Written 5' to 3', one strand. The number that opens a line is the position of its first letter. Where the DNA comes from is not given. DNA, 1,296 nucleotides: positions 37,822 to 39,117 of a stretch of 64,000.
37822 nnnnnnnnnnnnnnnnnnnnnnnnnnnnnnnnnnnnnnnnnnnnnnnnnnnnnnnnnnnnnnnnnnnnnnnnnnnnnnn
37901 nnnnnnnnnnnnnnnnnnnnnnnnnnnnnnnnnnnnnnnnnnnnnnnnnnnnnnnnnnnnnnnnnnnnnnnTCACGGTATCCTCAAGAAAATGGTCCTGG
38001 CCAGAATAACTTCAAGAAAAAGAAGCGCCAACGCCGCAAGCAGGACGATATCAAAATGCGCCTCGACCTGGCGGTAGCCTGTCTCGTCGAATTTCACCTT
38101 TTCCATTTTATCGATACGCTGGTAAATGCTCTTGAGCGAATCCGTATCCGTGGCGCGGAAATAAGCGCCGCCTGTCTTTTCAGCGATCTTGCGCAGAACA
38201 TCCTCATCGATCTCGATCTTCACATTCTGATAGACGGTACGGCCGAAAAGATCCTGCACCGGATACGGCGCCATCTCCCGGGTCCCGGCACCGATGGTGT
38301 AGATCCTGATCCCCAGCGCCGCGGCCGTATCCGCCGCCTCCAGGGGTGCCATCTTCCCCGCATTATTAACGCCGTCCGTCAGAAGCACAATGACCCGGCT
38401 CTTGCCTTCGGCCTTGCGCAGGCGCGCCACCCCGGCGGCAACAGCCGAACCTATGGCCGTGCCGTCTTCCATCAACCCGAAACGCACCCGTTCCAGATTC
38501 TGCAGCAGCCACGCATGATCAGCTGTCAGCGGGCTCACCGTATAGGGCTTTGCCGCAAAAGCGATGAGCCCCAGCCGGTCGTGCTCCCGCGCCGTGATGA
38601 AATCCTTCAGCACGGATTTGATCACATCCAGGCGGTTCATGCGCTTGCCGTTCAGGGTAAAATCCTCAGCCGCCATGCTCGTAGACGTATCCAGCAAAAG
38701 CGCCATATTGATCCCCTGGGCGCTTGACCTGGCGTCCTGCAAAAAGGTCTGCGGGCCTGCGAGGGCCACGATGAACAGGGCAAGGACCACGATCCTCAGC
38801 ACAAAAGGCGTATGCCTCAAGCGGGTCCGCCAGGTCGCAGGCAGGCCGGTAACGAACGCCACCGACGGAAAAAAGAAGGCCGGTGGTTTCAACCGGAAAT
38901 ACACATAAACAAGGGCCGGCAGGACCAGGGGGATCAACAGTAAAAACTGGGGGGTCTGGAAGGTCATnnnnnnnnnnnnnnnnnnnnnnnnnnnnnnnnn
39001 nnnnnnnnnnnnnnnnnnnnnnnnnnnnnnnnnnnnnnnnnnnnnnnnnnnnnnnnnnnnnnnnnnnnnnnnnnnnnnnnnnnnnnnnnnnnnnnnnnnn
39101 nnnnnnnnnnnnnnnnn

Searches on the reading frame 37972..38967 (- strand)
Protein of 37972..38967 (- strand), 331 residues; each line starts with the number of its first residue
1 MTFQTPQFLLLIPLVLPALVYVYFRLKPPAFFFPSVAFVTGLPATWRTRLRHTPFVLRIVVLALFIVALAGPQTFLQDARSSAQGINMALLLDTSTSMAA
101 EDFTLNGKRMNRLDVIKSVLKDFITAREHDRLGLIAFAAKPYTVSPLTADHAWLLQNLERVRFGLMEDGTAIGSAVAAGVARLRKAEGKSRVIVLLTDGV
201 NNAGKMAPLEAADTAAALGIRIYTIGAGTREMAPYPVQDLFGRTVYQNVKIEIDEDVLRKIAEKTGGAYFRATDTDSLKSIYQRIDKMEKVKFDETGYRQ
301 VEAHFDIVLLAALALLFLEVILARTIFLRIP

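Call 56: search_protein_families(library=pfam, proteins=[window:37972-38967:-], max_evalue=0.00001)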
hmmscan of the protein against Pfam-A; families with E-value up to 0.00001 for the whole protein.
window:37972-38967:- (331 aa): 4 families
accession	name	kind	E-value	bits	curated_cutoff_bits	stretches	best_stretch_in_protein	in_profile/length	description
PF00092.34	VWA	-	1.1e-21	78.3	23.8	1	87-283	1-173/174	von Willebrand factor type A domain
PF13519.12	VWA_2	-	3.5e-18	66.6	27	1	88-199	1-106/107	von Willebrand factor type A domain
PF07584.16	BatA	-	2.6e-10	41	25.9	1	1-72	1-77/77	Aerotolerance regulator N-terminal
PF06707.17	DUF1194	-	1.1e-06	28.5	27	0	166-232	92-159/206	Protein of unknown function (DUF1194)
